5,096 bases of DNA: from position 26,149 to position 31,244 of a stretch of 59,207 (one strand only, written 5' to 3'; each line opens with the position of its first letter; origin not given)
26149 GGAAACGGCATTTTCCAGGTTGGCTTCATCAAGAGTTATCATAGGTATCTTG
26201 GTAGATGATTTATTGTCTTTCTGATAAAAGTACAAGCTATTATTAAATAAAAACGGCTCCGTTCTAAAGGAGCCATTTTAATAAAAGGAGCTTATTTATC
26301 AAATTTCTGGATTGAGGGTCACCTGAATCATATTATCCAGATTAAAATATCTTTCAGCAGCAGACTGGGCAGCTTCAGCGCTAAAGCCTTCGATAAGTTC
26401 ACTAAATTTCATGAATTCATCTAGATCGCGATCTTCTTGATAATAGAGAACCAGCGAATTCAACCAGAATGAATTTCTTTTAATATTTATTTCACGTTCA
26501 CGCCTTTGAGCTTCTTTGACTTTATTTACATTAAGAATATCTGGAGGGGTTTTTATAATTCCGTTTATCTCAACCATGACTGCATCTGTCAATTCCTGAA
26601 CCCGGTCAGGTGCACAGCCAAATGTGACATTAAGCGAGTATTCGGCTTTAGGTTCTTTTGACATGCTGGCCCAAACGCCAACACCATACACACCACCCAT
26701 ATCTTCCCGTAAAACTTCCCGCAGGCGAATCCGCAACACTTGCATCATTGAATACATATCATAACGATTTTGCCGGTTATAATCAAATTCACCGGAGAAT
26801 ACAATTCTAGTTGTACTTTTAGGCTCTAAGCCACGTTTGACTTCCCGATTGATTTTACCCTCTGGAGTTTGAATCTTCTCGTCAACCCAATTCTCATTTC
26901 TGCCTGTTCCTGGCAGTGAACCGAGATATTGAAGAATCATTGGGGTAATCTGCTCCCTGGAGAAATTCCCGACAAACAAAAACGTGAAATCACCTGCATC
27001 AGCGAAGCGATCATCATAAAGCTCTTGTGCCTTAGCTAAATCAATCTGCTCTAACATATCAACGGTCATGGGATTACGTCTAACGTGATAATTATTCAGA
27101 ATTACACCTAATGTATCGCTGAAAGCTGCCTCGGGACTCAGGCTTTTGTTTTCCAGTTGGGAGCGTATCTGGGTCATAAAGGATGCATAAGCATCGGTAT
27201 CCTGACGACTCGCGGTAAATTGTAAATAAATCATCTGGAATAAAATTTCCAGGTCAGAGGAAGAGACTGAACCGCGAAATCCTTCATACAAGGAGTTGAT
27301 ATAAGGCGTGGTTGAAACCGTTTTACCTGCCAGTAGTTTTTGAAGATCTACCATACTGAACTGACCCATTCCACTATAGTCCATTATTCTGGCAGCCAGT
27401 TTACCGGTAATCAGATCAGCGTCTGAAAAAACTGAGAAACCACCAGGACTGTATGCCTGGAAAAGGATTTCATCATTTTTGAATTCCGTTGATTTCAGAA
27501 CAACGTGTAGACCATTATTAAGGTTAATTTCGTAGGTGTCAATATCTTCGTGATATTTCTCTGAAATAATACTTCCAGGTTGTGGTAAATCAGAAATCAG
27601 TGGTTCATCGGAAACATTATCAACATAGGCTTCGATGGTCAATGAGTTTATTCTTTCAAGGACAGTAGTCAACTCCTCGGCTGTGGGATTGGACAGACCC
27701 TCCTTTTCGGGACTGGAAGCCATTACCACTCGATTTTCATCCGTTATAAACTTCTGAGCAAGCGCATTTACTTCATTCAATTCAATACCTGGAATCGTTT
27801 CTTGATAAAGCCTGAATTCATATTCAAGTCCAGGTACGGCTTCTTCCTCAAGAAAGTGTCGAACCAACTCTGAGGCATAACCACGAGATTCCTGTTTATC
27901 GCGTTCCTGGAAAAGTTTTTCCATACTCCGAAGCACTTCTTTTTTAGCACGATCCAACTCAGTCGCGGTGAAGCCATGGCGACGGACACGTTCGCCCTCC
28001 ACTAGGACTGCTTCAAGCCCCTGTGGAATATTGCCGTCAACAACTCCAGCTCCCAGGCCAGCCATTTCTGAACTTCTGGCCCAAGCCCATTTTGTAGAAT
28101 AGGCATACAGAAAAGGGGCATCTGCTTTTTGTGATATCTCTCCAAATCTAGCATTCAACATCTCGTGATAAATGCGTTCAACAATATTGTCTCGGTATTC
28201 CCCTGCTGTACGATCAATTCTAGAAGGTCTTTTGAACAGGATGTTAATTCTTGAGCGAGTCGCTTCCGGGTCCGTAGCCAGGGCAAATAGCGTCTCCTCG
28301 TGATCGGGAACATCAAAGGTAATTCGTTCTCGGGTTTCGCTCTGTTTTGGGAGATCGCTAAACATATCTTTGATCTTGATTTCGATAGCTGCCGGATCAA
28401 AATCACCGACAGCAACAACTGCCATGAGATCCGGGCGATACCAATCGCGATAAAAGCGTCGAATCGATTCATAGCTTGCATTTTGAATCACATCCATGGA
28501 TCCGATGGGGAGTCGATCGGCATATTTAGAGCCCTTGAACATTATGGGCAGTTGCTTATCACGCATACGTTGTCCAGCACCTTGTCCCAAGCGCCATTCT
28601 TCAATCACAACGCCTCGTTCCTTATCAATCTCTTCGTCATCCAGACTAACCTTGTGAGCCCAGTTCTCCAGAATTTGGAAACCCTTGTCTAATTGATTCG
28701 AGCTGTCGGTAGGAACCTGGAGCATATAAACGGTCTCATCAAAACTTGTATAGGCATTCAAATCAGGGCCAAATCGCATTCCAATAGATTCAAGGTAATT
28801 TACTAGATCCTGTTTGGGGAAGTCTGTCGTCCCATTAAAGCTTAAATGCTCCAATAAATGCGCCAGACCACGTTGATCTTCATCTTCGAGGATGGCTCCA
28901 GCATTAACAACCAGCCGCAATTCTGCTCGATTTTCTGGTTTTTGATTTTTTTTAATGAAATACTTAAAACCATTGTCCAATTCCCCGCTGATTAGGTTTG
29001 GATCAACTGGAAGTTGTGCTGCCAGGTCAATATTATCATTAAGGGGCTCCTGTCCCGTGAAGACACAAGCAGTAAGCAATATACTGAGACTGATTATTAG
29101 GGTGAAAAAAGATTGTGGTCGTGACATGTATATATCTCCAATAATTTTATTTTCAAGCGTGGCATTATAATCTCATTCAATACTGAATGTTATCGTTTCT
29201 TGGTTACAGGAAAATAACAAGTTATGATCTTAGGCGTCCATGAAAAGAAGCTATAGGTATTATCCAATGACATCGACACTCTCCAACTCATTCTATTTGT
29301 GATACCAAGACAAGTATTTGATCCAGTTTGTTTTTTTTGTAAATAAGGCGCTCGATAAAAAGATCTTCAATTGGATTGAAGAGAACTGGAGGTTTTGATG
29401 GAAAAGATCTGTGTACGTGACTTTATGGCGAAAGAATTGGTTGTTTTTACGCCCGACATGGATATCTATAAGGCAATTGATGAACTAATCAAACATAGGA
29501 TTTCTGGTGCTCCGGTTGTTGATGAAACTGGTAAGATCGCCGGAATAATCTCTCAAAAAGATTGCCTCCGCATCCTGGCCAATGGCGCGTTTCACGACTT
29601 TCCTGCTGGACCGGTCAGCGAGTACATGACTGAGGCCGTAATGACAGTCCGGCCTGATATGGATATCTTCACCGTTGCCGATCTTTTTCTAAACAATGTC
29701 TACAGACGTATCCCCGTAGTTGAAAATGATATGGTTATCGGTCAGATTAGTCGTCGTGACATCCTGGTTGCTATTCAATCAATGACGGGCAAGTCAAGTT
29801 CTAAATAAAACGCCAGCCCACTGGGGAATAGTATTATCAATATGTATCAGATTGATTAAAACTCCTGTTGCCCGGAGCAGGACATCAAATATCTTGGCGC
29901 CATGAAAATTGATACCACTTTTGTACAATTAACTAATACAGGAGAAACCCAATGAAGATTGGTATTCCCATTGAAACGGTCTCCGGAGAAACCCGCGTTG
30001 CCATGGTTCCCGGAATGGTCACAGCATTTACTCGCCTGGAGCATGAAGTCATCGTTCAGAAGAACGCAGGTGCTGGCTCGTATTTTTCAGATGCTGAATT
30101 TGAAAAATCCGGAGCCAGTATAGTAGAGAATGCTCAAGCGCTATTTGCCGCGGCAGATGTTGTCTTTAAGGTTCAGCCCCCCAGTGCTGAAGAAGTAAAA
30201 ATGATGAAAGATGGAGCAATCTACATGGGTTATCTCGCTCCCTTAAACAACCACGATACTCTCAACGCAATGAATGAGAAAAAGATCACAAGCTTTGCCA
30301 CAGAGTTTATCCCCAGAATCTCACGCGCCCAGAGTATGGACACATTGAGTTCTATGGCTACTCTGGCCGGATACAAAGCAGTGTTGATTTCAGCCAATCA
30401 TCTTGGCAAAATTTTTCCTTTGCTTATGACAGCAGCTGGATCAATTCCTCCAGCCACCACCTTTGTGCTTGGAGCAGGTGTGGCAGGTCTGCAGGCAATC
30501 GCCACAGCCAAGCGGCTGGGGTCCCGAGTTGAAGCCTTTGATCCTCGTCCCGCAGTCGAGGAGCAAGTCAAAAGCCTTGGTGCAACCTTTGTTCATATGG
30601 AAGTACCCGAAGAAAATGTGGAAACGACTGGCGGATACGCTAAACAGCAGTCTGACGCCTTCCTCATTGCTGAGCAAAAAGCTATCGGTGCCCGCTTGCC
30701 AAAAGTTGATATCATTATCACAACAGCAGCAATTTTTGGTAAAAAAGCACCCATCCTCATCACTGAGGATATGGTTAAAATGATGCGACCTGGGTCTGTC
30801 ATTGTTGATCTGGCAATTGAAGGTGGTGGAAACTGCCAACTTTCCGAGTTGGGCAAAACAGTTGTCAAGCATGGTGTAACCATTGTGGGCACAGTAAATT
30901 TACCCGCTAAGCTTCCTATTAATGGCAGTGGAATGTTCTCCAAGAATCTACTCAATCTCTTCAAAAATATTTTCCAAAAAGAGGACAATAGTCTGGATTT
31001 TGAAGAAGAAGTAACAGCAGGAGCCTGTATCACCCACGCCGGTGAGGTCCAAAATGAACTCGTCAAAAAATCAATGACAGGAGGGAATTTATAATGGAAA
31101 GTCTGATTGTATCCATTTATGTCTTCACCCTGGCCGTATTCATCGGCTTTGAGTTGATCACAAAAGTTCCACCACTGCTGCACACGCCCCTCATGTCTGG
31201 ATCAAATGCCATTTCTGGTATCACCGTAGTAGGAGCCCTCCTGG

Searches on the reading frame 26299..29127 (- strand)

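Call 65: search_protein_families(library=pfam, proteins=[window:26299-29127:-], max_evalue=0.00001)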
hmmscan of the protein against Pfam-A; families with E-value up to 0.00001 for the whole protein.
window:26299-29127:- (942 aa): 2 families
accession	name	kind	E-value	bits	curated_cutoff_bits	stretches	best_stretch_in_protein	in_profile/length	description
PF05193.26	Peptidase_M16_C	-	8.9e-34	117.4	23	2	217-397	2-180/181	Peptidase M16 inactive domain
PF00675.25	Peptidase_M16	-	1.1e-27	97.3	22.3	1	58-178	3-116/149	Insulinase (Peptidase family M16)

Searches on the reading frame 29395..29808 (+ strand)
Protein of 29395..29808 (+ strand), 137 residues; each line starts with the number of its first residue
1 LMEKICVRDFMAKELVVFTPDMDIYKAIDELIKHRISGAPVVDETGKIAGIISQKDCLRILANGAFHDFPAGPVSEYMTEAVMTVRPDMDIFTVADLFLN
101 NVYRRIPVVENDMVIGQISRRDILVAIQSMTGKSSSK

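Call 65: search_protein_families(library=pfam, proteins=[window:29395-29808:+], max_evalue=0.00001)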
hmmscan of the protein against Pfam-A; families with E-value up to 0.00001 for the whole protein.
window:29395-29808:+ (137 aa): 1 family
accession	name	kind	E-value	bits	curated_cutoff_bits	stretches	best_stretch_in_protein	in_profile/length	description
PF00571.33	CBS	-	2.9e-31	108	24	2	7-62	1-56/57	CBS domain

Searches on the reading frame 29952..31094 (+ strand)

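Call 65: search_protein_families(library=pfam, proteins=[window:29952-31094:+], max_evalue=0.00001)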
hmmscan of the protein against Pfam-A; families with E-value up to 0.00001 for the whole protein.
window:29952-31094:+ (380 aa): 2 families
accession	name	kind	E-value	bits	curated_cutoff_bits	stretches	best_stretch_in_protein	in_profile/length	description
PF01262.27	AlaDh_PNT_C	-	5.1e-61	206.2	23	1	143-368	1-213/214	Alanine dehydrogenase/PNT, C-terminal domain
PF05222.21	AlaDh_PNT_N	-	1.8e-44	151.7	30.4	1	4-139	1-136/136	Alanine dehydrogenase/PNT, N-terminal domain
